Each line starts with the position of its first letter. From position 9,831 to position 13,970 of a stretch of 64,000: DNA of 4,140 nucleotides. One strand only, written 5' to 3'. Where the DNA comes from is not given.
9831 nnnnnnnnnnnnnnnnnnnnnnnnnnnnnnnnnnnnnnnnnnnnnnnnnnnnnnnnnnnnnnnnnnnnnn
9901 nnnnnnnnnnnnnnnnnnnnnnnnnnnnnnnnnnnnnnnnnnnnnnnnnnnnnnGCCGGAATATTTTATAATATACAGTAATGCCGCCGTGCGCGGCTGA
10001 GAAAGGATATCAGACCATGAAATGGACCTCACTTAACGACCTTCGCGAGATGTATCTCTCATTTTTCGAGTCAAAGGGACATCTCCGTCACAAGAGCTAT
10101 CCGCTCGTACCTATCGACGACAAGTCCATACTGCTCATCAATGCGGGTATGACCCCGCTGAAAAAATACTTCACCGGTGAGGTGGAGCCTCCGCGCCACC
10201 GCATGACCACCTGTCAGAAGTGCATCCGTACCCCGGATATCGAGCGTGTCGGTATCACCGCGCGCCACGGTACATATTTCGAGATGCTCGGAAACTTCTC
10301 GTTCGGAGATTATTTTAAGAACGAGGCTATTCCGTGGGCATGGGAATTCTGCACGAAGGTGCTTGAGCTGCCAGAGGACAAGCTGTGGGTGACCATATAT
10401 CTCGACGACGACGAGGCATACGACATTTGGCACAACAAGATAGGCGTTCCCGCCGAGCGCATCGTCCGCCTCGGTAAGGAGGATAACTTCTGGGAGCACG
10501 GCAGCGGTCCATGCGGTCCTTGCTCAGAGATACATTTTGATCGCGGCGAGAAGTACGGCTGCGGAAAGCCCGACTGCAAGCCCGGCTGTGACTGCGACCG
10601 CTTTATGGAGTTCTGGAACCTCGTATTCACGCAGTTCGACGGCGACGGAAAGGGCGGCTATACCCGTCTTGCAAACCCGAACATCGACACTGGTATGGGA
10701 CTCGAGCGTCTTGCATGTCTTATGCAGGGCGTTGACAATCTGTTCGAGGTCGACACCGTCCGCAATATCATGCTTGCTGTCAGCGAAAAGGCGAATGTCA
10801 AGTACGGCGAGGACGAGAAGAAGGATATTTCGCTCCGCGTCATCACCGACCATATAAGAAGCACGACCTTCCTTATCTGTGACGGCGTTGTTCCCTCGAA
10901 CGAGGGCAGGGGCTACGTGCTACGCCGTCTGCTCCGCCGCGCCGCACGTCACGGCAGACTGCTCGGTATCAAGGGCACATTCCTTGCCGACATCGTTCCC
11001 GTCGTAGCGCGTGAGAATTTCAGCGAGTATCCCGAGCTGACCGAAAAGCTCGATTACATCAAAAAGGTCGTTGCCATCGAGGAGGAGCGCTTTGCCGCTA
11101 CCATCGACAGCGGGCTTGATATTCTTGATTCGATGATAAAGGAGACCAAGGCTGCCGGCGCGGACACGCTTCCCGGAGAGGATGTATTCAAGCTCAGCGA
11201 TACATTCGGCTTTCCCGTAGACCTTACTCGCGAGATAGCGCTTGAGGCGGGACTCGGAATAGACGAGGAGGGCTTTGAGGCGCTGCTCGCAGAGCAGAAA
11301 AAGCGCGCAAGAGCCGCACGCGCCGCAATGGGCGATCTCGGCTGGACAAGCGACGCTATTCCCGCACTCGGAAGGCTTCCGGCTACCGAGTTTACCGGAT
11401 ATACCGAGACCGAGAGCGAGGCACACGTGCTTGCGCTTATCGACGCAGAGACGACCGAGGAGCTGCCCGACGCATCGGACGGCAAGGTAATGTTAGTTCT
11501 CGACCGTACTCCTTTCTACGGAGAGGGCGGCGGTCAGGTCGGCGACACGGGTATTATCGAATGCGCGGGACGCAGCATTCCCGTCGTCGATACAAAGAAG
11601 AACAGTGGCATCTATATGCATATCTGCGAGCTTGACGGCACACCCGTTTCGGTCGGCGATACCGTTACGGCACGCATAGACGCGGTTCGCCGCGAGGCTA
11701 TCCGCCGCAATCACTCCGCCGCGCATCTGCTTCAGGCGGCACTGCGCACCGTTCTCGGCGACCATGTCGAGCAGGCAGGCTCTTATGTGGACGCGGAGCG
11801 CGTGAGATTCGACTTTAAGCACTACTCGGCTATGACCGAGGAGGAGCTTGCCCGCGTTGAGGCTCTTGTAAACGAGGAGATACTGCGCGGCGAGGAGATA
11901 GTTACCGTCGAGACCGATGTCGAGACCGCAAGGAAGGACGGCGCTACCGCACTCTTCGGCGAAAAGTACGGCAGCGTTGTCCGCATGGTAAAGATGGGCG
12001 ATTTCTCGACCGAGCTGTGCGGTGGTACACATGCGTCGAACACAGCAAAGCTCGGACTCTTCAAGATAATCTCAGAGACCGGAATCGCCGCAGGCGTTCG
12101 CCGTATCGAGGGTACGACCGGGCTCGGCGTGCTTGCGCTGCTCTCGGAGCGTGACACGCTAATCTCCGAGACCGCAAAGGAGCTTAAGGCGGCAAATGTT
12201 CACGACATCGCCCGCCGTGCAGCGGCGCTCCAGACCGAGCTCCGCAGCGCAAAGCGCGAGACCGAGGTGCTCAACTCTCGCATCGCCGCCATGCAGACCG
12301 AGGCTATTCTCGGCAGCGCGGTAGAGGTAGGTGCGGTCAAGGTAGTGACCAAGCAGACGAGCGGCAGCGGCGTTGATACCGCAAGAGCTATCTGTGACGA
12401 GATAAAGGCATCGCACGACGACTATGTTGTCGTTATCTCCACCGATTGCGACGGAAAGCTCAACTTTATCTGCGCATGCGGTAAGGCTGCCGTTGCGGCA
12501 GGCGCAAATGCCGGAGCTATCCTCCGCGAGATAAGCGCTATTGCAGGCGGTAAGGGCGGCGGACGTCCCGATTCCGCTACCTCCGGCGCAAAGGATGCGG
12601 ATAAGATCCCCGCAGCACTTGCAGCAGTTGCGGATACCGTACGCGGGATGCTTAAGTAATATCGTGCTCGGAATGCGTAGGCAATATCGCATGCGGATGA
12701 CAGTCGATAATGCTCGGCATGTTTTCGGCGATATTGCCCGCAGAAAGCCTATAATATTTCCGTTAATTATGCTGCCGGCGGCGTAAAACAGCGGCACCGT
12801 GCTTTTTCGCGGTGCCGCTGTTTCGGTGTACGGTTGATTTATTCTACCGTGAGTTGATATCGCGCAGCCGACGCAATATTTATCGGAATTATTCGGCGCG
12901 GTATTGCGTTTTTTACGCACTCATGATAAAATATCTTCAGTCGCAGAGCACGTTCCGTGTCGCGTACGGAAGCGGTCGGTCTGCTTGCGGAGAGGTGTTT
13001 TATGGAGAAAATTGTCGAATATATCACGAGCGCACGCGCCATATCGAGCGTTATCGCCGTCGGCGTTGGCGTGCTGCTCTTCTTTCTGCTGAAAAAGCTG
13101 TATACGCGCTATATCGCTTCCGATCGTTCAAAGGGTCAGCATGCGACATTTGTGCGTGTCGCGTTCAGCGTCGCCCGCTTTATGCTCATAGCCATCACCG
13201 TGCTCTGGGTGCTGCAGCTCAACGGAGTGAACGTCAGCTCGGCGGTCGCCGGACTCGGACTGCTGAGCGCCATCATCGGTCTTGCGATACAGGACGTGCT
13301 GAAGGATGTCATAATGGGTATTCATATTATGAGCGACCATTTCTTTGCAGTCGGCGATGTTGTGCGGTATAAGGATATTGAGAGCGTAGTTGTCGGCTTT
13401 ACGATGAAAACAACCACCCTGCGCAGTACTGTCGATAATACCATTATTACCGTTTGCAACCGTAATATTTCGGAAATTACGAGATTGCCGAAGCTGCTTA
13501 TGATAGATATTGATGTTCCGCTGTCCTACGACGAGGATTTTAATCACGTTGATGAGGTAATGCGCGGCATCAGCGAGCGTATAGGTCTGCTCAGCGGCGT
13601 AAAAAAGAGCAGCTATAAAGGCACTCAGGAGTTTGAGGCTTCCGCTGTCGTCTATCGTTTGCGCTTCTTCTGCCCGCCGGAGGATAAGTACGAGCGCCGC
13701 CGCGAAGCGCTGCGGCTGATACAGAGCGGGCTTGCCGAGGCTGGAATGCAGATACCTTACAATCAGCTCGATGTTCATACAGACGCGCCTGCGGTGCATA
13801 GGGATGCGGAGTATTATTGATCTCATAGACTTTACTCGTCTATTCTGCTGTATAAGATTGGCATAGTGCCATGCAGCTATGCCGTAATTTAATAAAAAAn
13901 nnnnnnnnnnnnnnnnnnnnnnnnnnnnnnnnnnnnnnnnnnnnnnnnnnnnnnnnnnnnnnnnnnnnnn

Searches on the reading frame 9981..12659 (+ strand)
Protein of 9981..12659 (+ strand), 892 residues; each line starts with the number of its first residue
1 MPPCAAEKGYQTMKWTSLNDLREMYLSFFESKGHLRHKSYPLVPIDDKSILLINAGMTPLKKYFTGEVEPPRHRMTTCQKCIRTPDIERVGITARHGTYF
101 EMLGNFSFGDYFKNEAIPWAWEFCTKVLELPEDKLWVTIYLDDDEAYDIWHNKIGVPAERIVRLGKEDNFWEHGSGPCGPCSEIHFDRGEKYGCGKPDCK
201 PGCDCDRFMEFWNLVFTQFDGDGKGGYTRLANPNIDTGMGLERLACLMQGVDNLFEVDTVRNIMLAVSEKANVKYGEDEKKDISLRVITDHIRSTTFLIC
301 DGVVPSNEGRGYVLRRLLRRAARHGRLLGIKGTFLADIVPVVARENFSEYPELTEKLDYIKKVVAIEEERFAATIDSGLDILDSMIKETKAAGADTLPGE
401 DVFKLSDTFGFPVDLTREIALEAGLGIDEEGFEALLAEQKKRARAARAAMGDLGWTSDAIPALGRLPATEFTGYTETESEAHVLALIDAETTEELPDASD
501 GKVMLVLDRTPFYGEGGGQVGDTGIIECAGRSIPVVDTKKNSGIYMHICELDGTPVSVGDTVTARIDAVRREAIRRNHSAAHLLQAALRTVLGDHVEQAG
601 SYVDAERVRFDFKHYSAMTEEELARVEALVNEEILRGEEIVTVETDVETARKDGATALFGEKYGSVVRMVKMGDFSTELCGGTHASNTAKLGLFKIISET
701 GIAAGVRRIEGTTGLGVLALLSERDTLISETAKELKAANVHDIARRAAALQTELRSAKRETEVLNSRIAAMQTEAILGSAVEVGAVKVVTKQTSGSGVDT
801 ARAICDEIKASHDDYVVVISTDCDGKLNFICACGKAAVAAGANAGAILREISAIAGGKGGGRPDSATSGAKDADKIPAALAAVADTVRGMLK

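Call 6: search_protein_families(library=pfam, proteins=[window:9981-12659:+], max_evalue=0.01)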
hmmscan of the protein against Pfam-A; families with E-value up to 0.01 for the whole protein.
window:9981-12659:+ (892 aa): 3 families
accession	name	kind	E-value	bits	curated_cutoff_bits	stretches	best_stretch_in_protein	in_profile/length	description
PF01411.24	tRNA-synt_2c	-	4.6e-193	643.2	30.3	1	21-568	2-550/552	tRNA synthetases class II (A)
PF07973.19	tRNA_SAD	-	2.1e-17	63.2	24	1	667-710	1-44/44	Threonyl and Alanyl tRNA synthetase second additional domain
PF02272.25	DHHA1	-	1.4e-10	42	25.9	1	788-887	4-100/102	DHHA1 domain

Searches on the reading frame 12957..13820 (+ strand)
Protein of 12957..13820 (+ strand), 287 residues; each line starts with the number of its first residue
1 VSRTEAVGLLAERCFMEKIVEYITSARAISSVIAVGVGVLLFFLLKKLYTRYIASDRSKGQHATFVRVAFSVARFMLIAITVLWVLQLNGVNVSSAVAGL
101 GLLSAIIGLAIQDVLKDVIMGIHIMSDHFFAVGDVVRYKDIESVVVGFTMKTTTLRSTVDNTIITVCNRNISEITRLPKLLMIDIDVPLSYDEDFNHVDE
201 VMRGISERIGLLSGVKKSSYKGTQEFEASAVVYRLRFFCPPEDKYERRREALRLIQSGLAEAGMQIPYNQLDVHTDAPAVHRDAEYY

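Call 6: search_protein_families(library=pfam, proteins=[window:12957-13820:+], max_evalue=0.01)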
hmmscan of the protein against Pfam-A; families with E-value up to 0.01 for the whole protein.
window:12957-13820:+ (287 aa): 3 families
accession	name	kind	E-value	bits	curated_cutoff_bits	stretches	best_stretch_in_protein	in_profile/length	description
PF00924.24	MS_channel_2nd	-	2.3e-09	37.7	20.2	1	113-173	1-60/68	Mechanosensitive ion channel, beta-domain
PF21088.3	MS_channel_1st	-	7.9e-05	23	23.1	1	73-112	3-42/42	Mechanosensitive ion channel, transmembrane helices 2/3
PF21082.3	MS_channel_3rd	-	0.0057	17.5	21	0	183-265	1-87/88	Mechanosensitive ion channel MscS, C-terminal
